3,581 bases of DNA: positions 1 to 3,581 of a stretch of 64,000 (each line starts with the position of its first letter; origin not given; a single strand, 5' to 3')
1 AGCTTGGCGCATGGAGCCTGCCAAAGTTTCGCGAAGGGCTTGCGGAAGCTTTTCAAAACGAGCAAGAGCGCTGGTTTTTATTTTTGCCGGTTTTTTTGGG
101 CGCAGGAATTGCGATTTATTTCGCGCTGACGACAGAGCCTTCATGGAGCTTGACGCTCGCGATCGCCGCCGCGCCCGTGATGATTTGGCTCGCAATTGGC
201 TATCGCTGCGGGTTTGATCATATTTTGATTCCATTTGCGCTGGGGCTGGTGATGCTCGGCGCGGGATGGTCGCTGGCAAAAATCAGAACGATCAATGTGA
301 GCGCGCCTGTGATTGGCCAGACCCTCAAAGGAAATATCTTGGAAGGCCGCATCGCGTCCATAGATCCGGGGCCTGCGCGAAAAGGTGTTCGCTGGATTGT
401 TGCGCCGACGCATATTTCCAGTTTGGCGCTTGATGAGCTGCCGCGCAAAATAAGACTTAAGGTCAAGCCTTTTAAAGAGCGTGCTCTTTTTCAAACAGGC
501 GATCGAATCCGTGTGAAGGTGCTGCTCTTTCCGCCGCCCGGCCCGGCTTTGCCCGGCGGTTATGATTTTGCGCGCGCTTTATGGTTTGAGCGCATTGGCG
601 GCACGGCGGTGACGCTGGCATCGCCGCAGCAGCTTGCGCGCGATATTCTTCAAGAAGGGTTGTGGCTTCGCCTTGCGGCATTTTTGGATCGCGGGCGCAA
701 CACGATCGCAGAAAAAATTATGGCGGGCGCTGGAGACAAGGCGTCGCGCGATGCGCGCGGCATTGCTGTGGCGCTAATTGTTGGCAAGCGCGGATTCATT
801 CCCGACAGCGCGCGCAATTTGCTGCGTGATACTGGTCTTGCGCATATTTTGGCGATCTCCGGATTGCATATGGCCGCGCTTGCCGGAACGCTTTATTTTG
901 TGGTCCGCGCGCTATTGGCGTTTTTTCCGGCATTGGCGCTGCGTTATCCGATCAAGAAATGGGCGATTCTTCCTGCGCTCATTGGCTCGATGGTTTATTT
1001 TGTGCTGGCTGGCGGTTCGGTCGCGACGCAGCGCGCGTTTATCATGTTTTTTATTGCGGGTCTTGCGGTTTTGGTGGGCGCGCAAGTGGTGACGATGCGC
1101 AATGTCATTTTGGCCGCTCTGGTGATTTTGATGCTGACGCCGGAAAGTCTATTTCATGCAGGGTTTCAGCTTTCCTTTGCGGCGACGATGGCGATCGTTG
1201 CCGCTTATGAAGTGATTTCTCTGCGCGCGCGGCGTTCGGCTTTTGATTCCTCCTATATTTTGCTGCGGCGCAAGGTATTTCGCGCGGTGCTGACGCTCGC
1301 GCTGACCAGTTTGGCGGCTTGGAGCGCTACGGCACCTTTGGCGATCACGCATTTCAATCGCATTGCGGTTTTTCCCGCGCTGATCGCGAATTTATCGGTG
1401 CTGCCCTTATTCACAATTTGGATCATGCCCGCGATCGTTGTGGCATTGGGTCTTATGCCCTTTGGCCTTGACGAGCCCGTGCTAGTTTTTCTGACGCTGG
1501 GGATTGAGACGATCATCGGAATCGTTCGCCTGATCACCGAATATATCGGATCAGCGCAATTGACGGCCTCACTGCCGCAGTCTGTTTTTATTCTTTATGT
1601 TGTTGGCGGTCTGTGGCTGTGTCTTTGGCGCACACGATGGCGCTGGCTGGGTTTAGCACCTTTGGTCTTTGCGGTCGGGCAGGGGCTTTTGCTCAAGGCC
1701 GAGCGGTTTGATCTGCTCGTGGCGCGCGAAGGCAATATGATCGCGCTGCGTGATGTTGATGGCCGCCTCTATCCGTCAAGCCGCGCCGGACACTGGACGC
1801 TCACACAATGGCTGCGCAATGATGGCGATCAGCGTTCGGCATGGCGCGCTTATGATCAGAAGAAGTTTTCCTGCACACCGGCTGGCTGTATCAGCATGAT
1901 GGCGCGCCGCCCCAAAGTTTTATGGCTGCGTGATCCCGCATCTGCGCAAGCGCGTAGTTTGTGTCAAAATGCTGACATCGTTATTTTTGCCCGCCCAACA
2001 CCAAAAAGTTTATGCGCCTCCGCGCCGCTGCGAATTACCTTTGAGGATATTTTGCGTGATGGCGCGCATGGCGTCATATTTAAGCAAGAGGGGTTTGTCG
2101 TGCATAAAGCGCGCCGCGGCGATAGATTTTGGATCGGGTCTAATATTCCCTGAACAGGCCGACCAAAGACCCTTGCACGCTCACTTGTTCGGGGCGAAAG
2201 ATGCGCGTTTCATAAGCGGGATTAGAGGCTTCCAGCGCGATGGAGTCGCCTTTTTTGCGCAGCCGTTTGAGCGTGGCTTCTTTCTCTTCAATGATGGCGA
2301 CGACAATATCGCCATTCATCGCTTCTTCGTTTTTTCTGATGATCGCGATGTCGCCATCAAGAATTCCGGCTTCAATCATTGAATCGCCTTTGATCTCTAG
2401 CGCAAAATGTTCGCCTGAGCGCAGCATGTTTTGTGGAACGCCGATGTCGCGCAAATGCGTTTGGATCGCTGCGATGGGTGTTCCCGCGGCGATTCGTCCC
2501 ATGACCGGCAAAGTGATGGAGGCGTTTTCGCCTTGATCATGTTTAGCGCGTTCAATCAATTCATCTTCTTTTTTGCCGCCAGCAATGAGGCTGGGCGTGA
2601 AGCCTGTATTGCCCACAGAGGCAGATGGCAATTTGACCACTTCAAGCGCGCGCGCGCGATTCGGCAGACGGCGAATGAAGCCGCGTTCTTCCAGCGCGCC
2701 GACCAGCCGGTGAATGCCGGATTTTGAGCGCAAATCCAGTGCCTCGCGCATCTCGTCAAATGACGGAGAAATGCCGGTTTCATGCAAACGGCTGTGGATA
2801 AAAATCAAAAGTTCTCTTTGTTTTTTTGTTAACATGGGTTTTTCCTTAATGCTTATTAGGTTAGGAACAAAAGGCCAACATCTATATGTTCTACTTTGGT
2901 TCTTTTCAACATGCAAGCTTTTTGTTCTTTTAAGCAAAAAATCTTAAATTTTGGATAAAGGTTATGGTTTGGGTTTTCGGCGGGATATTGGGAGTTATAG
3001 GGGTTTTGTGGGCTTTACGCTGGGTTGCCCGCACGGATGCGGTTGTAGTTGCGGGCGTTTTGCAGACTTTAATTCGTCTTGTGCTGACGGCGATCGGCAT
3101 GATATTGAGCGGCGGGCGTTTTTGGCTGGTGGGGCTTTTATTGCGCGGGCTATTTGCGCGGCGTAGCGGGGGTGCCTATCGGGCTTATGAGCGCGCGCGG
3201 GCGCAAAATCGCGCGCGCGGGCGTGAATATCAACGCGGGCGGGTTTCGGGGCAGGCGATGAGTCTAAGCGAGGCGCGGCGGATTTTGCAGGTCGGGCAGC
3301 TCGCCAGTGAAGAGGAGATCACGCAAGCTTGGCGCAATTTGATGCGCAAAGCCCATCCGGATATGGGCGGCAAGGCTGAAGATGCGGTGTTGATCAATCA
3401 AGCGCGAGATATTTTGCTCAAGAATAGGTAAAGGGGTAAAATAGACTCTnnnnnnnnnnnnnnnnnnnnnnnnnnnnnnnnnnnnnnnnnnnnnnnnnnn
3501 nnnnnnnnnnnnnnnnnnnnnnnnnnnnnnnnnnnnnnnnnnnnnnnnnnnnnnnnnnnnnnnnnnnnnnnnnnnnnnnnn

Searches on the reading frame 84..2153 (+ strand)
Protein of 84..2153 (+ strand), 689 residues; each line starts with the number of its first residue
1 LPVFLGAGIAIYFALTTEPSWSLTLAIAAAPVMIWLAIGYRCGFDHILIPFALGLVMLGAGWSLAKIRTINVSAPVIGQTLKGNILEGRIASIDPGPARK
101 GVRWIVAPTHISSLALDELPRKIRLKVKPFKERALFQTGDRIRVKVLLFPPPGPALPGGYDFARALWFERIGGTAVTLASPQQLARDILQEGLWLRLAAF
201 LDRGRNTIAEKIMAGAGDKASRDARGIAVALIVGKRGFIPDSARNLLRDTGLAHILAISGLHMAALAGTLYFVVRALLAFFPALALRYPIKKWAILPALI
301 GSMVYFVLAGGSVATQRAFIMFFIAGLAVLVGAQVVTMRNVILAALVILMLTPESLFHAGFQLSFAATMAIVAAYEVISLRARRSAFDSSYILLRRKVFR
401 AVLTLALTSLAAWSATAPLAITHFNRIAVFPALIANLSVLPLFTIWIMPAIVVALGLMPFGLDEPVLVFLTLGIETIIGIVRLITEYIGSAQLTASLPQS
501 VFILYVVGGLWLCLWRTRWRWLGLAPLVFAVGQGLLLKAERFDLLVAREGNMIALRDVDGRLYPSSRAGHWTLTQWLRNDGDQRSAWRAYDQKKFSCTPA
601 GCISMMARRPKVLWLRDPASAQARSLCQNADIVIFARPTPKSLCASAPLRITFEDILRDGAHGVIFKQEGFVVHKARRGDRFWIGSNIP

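Call 55: search_protein_families(library=pfam, proteins=[window:84-2153:+], max_evalue=0.000001)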
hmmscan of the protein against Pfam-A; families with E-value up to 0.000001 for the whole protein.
window:84-2153:+ (689 aa): 2 families
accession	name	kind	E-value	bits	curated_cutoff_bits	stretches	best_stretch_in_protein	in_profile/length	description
PF03772.21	Competence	-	2.2e-52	178.5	23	1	231-518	1-269/270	Competence protein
PF13567.11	DUF4131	-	1.1e-13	51.6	31.6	1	24-175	7-157/165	Domain of unknown function (DUF4131)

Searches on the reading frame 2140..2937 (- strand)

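Call 55: search_protein_families(library=pfam, proteins=[window:2140-2937:-], max_evalue=0.000001)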
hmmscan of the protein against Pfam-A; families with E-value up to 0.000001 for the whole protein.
window:2140-2937:- (265 aa): 2 families
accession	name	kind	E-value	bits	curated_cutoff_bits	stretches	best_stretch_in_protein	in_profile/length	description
PF00717.28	Peptidase_S24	-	3.6e-32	110.9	23.3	1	144-259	1-116/116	Peptidase S24-like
PF01726.22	LexA_DNA_bind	-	5.2e-16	58.6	23.7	1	36-97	4-65/65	LexA DNA binding domain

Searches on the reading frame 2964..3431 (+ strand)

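Call 55: search_protein_families(library=pfam, proteins=[window:2964-3431:+], max_evalue=0.000001)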
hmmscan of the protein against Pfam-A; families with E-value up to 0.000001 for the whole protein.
window:2964-3431:+ (155 aa): 1 family
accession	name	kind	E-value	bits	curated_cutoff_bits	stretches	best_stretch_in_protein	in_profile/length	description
PF00226.36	DnaJ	-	1.5e-07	31.8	27.8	1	107-152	5-54/63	DnaJ domain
